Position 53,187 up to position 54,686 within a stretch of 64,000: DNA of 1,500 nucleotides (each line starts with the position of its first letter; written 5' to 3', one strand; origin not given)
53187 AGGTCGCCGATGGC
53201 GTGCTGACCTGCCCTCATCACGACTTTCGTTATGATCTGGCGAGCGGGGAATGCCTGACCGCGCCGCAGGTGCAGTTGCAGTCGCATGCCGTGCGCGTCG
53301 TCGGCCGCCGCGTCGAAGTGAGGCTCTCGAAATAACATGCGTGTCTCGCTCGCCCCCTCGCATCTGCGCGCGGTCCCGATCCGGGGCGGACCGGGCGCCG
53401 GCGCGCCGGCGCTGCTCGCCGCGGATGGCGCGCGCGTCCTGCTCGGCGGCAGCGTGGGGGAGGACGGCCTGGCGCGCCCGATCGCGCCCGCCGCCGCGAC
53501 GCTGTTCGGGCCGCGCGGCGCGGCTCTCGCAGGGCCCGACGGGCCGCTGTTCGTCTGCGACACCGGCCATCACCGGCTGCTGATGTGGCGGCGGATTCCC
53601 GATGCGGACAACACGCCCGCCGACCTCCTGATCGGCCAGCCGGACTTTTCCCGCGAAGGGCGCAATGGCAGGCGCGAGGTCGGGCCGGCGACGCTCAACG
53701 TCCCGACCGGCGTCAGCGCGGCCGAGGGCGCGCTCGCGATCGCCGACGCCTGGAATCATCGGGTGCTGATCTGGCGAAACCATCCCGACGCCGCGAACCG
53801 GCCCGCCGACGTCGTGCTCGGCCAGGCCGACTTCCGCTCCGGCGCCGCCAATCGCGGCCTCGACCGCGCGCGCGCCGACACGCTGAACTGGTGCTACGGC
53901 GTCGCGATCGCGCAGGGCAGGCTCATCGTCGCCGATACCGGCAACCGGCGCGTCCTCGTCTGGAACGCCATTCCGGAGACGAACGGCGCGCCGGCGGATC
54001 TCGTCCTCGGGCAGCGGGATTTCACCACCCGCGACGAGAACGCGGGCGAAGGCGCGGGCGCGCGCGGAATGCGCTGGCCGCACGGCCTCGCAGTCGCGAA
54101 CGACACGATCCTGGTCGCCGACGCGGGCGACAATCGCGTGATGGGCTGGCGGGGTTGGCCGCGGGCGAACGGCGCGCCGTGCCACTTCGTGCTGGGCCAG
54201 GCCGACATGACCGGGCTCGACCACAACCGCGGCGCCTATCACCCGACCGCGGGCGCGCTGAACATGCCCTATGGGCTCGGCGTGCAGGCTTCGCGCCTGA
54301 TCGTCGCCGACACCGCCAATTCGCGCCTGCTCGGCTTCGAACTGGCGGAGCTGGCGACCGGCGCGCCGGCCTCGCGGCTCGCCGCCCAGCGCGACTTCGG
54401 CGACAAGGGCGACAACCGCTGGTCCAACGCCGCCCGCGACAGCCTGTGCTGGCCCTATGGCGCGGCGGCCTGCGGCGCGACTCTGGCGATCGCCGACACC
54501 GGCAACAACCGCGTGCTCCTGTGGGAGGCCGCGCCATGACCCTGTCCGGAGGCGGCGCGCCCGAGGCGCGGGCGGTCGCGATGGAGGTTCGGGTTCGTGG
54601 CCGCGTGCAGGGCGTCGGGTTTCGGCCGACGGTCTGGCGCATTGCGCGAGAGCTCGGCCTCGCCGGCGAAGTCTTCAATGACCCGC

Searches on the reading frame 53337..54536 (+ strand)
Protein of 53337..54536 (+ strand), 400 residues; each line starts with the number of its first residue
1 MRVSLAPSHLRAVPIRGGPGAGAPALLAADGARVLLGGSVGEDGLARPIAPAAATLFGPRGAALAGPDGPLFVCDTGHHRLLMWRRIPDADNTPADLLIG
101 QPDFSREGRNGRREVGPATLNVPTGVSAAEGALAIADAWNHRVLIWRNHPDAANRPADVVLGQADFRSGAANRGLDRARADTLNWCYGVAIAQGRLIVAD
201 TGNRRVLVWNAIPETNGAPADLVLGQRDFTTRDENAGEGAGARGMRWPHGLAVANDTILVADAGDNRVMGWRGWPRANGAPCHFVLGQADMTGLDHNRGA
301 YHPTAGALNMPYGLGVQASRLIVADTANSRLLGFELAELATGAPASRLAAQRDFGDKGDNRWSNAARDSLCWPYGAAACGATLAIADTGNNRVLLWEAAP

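Call 3: search_protein_families(library=pfam, proteins=[window:53337-54536:+], max_evalue=1)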
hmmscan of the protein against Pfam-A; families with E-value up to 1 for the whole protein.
window:53337-54536:+ (400 aa): 1 family
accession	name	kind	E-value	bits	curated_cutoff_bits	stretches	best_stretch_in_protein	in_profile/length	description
PF01436.27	NHL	-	3.3e-25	87.2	20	4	246-268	2-25/28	NHL repeat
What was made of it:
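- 53337..54539 (+): NHL-repeat protein of the hydrogenase cluster. Pfam NHL E 3e-25 (call 3).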

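Call 4: search_protein_families(library=ncbifam, proteins=[window:53337-54536:+], max_evalue=1)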
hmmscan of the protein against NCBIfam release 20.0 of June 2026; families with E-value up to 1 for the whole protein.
window:53337-54536:+ (400 aa): 2 families
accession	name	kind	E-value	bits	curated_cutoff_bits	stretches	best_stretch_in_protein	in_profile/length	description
NF035926.1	scyF_NHL_VPEP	equivalog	0.039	13.1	350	0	182-211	315-344/376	scytonemin biosynthesis PEP-CTERM protein ScyF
NF033206.1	ScyE_fam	subfamily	0.044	13.3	80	0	248-269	142-163/333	ScyD/ScyE family protein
